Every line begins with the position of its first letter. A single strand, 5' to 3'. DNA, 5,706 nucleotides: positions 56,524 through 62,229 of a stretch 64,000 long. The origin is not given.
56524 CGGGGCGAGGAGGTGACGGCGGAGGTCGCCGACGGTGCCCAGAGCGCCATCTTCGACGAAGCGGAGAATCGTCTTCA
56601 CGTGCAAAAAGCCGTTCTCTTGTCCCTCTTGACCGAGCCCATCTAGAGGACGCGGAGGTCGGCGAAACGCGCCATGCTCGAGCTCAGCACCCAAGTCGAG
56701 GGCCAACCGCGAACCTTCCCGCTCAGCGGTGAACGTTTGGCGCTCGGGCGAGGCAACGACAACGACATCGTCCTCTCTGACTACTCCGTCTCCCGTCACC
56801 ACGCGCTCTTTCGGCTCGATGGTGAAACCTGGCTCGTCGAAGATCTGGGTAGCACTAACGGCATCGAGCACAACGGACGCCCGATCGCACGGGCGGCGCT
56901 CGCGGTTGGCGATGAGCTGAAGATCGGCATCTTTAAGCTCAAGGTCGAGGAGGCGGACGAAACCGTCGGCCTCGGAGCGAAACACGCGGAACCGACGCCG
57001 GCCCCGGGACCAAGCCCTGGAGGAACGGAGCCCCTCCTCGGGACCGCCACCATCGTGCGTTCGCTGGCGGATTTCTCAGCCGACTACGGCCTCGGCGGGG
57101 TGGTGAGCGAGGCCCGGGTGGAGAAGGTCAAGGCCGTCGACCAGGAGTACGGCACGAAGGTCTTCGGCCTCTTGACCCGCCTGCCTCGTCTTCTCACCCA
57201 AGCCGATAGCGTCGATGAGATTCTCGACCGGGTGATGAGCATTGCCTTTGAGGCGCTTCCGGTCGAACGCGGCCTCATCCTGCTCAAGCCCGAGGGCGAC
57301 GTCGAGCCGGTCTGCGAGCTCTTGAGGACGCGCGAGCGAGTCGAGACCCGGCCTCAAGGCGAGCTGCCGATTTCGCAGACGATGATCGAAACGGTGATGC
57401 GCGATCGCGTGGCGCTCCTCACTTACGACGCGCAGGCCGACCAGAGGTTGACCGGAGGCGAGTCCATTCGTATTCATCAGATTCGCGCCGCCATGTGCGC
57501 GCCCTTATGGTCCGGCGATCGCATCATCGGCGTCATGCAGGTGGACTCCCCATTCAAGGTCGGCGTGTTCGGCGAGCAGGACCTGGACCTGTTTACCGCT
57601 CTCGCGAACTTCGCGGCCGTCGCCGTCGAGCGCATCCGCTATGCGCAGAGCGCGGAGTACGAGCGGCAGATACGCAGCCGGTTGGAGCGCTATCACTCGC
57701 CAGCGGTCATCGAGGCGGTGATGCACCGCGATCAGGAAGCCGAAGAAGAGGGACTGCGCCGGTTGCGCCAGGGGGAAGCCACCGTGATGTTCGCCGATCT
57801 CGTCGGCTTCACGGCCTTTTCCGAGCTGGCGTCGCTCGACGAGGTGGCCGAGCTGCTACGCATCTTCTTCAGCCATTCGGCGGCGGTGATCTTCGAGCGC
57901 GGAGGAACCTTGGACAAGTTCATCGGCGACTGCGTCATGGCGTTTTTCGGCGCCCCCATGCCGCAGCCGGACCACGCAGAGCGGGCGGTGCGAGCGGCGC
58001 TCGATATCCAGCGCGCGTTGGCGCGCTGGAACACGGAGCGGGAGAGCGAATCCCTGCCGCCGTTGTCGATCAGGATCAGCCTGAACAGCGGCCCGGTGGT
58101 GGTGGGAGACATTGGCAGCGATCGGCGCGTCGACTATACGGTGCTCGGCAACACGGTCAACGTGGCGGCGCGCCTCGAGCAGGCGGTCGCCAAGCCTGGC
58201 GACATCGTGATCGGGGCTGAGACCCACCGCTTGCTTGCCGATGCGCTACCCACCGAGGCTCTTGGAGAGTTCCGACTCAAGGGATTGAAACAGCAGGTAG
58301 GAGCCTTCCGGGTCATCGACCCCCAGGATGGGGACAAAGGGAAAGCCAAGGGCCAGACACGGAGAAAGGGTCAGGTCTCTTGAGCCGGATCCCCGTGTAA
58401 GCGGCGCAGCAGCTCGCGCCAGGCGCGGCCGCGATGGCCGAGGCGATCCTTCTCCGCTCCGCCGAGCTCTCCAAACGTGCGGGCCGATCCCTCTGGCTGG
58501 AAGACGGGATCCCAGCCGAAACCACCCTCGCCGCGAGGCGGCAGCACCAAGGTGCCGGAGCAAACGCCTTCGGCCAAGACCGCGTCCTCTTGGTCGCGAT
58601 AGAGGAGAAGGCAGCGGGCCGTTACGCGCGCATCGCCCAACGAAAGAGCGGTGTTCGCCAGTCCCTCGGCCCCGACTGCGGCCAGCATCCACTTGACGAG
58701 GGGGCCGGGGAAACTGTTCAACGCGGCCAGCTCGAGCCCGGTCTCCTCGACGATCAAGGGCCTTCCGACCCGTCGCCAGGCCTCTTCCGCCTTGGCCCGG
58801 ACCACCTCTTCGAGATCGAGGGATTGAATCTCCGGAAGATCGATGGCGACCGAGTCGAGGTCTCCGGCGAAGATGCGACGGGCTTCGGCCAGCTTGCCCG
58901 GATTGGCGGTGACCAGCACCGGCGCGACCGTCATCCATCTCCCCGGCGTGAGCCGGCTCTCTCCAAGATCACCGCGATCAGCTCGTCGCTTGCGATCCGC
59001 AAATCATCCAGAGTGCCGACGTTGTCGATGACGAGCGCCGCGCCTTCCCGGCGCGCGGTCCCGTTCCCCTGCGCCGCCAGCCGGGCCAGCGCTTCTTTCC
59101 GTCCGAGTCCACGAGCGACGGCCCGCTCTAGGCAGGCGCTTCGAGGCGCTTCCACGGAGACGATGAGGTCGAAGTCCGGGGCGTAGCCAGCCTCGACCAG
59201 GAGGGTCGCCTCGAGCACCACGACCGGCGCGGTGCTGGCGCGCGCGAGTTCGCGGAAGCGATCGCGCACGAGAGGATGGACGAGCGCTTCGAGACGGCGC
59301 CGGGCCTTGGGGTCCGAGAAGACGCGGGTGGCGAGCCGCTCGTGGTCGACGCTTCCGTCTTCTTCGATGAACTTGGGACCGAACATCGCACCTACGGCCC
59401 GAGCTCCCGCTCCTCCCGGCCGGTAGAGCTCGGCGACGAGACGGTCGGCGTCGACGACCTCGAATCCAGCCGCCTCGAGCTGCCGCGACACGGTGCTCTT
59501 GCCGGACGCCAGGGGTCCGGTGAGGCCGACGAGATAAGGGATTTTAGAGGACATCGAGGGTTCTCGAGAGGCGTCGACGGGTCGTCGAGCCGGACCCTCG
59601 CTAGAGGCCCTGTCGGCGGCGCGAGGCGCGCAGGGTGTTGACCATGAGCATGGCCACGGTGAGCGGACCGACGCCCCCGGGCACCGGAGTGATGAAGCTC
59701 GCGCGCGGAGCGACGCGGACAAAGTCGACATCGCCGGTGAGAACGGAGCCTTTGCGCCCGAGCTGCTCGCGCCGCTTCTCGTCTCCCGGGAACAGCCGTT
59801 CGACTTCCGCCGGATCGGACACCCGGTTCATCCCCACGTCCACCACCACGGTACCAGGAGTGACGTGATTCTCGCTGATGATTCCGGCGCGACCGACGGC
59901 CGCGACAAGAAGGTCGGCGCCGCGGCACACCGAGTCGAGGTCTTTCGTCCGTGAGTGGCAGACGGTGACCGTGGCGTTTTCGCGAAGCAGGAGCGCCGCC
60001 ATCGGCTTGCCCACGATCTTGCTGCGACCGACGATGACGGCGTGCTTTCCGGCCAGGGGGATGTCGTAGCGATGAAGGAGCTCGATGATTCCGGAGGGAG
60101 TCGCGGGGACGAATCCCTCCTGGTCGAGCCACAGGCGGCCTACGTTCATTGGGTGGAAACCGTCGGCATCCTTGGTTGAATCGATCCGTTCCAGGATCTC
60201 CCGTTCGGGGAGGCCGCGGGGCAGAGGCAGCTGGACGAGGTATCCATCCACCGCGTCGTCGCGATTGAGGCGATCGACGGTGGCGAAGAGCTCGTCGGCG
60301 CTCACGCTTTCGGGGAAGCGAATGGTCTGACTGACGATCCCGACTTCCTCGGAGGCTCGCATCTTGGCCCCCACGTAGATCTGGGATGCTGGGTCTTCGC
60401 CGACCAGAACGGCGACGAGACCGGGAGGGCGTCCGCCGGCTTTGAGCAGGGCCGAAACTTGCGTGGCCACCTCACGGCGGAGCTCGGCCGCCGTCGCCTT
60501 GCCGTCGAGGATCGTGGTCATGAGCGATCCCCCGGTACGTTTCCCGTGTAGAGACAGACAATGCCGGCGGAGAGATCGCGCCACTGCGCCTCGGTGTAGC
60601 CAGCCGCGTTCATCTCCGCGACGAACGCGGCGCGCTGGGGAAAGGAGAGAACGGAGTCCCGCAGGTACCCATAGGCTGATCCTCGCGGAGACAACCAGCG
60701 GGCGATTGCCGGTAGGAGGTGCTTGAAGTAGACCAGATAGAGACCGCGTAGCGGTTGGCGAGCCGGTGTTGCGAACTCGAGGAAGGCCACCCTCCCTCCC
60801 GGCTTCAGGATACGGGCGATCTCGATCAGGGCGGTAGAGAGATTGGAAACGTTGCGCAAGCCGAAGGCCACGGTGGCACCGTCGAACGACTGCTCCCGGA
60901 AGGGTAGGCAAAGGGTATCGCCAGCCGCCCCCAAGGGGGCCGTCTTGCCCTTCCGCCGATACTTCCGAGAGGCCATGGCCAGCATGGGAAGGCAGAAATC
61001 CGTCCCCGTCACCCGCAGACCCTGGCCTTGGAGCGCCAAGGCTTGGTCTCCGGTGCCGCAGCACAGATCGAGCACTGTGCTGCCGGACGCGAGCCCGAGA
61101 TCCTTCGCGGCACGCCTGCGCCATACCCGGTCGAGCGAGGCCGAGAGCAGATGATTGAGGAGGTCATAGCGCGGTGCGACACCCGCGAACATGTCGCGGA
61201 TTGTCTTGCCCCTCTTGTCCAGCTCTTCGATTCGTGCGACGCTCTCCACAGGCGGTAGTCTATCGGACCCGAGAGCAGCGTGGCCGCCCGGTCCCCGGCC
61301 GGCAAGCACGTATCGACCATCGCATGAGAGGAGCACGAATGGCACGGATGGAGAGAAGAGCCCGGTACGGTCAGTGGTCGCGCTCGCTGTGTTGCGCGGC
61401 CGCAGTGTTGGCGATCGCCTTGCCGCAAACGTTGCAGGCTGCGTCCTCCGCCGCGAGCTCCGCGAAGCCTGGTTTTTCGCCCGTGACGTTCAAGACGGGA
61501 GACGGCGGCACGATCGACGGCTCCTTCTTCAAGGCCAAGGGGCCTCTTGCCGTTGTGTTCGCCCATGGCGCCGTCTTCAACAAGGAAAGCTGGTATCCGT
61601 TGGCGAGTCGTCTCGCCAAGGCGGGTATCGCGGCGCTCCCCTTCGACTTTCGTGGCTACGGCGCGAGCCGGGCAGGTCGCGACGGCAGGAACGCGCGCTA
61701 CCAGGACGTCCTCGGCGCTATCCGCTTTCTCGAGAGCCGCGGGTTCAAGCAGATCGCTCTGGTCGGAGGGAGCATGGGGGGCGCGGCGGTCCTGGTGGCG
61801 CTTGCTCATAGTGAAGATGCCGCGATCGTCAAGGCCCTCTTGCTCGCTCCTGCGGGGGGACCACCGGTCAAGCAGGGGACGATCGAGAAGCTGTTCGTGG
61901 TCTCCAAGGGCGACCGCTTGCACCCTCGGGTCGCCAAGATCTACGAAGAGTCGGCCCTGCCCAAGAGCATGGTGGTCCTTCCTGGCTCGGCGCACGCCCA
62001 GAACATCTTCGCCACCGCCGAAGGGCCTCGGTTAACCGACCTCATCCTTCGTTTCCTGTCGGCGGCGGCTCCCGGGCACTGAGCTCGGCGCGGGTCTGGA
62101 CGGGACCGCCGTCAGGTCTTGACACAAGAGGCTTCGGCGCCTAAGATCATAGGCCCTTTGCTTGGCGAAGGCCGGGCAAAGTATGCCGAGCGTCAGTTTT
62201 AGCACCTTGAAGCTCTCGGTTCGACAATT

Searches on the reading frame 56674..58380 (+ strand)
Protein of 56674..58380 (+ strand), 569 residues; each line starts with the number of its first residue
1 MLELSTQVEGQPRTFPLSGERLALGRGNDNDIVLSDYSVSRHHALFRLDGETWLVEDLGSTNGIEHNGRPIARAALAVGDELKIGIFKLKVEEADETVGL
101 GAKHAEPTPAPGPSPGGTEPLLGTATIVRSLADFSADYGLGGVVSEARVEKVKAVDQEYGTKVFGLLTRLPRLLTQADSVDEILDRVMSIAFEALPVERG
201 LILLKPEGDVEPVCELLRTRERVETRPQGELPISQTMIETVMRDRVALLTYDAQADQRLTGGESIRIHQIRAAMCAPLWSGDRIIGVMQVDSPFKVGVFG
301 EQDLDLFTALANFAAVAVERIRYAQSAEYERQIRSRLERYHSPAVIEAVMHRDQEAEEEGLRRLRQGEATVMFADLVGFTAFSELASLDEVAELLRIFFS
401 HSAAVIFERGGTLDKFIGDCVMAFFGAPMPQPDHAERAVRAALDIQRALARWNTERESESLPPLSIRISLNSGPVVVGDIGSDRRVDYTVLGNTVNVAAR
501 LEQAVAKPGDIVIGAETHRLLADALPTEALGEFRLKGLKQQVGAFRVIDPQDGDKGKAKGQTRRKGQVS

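Call 58: search_protein_families(library=pfam, proteins=[window:56674-58380:+], max_evalue=0.000001)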
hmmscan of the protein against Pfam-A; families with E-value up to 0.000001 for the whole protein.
window:56674-58380:+ (569 aa): 6 families
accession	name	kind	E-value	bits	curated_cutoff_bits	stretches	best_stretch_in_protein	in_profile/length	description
PF00211.25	Guanylate_cyc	-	4.4e-26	92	21.9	1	366-542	6-176/183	Adenylate and Guanylate cyclase catalytic domain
PF00498.31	FHA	-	4.8e-18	65.8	20.7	1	24-85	3-67/67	FHA domain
PF16697.10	Yop-YscD_cpl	-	6.5e-18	65.2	33.2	1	13-94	10-93/94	Inner membrane component of T3SS, cytoplasmic domain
PF01590.32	GAF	-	5.1e-17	63.1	22.4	1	180-318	2-133/133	GAF domain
PF13185.12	GAF_2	-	7.2e-13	49.4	28.6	1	178-319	2-136/136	GAF domain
PF13492.12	GAF_3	-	1.9e-08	35.2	27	1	179-320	1-129/129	GAF domain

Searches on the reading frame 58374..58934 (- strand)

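Call 58: search_protein_families(library=pfam, proteins=[window:58374-58934:-], max_evalue=0.000001)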
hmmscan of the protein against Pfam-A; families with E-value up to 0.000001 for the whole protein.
window:58374-58934:- (187 aa): 1 family
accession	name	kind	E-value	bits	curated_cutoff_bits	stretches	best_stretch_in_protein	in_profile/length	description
PF01725.21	Ham1p_like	-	3.3e-40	138.4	22.5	1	6-176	2-184/186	Ham1 family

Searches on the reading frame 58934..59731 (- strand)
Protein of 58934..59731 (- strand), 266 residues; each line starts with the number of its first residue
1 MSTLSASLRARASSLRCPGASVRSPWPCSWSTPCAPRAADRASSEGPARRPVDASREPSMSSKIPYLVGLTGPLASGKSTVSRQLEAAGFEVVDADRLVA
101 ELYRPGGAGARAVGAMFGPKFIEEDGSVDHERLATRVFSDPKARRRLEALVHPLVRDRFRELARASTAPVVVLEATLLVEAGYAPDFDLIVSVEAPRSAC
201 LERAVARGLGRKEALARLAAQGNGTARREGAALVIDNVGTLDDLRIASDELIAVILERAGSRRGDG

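Call 58: search_protein_families(library=pfam, proteins=[window:58934-59731:-], max_evalue=0.000001)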
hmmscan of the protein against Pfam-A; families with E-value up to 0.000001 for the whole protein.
window:58934-59731:- (266 aa): 1 family
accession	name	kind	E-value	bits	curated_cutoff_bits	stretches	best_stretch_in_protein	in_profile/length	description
PF01121.26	CoaE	-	1.1e-38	133.1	27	1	66-242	1-179/180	Dephospho-CoA kinase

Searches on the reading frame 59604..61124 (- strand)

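Call 58: search_protein_families(library=pfam, proteins=[window:59604-61124:-], max_evalue=0.000001)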
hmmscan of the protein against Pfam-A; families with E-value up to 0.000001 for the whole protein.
window:59604-61124:- (507 aa): 2 families
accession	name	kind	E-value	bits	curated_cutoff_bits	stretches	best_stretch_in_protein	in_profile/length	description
PF02882.25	THF_DHG_CYH_C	-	1.4e-64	216.7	27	1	324-504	1-159/160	Tetrahydrofolate dehydrogenase/cyclohydrolase, NAD(P)-binding domain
PF00763.28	THF_DHG_CYH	-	2.8e-36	124.7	32.8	1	206-321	1-115/115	Tetrahydrofolate dehydrogenase/cyclohydrolase, catalytic domain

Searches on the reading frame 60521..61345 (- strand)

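Call 58: search_protein_families(library=pfam, proteins=[window:60521-61345:-], max_evalue=0.000001)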
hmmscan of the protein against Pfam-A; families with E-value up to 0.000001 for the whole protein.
window:60521-61345:- (275 aa): 6 families
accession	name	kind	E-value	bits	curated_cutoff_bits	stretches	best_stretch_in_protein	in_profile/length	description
PF01209.24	Ubie_methyltran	-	5.6e-50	170.3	20.1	1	47-268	7-231/233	ubiE/COQ5 methyltransferase family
PF08241.18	Methyltransf_11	-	1.8e-18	67.4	21.2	1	92-188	1-95/95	Methyltransferase domain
PF13649.12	Methyltransf_25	-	6.5e-17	62.5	27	1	91-184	1-97/97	Methyltransferase domain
PF13489.12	Methyltransf_23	-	6e-12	46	27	1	81-251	19-160/164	Methyltransferase domain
PF08242.18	Methyltransf_12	-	4e-08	34.3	30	1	92-186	1-98/98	Methyltransferase domain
PF13847.12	Methyltransf_31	-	2.5e-07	30.9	27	1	87-193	3-114/145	Methyltransferase domain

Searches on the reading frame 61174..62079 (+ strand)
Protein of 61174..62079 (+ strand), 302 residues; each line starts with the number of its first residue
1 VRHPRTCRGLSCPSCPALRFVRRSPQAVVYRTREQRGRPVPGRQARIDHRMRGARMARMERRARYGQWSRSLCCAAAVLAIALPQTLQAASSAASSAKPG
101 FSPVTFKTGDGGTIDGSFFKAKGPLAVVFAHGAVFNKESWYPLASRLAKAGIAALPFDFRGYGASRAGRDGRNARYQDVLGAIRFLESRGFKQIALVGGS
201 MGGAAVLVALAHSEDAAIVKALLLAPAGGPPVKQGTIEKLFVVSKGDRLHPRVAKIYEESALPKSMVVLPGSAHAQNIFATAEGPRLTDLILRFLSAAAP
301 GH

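Call 58: search_protein_families(library=pfam, proteins=[window:61174-62079:+], max_evalue=0.000001)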
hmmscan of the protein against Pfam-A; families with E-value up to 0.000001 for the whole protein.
window:61174-62079:+ (302 aa): 3 families
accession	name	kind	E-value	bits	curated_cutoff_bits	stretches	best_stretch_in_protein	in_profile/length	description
PF12697.13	Abhydrolase_6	-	1.6e-14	55.6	26.3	1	127-231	1-99/217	Alpha/beta hydrolase family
PF12146.15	Hydrolase_4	-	6.8e-12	45.6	27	1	126-234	6-117/239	Serine aminopeptidase, S33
PF00561.26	Abhydrolase_1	-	1.1e-11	45.3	25.8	1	126-215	2-91/245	alpha/beta hydrolase fold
